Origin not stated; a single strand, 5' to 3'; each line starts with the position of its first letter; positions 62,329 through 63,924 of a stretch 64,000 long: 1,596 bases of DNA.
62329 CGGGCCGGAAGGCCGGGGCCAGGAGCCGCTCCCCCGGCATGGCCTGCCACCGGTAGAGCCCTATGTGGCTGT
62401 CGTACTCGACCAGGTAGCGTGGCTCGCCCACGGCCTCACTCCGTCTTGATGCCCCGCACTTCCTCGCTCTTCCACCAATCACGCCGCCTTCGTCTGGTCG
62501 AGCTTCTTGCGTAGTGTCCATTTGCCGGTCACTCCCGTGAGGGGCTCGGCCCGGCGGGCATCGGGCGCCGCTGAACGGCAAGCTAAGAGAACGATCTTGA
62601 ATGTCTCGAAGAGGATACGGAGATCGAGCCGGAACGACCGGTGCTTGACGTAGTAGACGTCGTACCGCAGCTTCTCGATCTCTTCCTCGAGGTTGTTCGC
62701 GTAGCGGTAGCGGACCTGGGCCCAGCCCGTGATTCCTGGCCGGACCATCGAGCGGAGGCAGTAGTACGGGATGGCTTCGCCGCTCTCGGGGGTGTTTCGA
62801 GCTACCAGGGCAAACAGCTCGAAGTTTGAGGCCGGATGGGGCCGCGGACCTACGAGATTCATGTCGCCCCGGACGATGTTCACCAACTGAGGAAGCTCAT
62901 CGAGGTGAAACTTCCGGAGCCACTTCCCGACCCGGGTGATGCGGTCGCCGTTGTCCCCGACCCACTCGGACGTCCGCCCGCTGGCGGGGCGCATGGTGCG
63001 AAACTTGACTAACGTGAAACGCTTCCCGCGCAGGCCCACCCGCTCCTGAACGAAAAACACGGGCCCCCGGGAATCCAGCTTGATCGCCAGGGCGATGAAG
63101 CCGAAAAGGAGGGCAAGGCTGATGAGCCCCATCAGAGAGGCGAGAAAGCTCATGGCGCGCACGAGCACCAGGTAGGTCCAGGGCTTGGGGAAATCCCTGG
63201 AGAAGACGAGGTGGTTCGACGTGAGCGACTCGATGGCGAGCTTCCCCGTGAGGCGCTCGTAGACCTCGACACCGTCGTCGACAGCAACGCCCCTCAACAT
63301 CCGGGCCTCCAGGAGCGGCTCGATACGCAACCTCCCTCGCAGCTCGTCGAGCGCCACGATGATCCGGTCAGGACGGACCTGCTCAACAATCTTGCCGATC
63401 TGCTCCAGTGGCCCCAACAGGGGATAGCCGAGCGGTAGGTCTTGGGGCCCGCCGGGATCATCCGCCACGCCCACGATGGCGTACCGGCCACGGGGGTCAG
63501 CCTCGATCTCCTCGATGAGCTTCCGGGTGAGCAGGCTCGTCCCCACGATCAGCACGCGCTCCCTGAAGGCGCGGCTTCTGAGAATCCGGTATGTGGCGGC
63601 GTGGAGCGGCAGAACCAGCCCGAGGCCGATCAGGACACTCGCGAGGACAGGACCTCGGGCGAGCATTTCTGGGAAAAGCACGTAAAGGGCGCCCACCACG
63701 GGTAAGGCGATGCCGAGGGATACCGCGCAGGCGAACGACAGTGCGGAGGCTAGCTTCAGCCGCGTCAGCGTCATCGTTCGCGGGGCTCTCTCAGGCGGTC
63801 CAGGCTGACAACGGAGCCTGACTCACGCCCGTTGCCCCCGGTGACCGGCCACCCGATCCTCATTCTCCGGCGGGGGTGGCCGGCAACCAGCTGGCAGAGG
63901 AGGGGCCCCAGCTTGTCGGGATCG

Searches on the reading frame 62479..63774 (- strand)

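Call 80: search_protein_families(library=pfam, proteins=[window:62479-63774:-], max_evalue=0.00001)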
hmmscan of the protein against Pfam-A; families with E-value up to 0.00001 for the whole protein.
window:62479-63774:- (431 aa): 2 families
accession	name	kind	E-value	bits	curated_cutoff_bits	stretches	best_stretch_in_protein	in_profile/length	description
PF02397.22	Bac_transf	-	7.1e-59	198.8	27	1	206-396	2-178/179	Bacterial sugar transferase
PF13727.12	CoA_binding_3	-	2.2e-06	28.2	25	1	33-143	38-150/175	CoA-binding domain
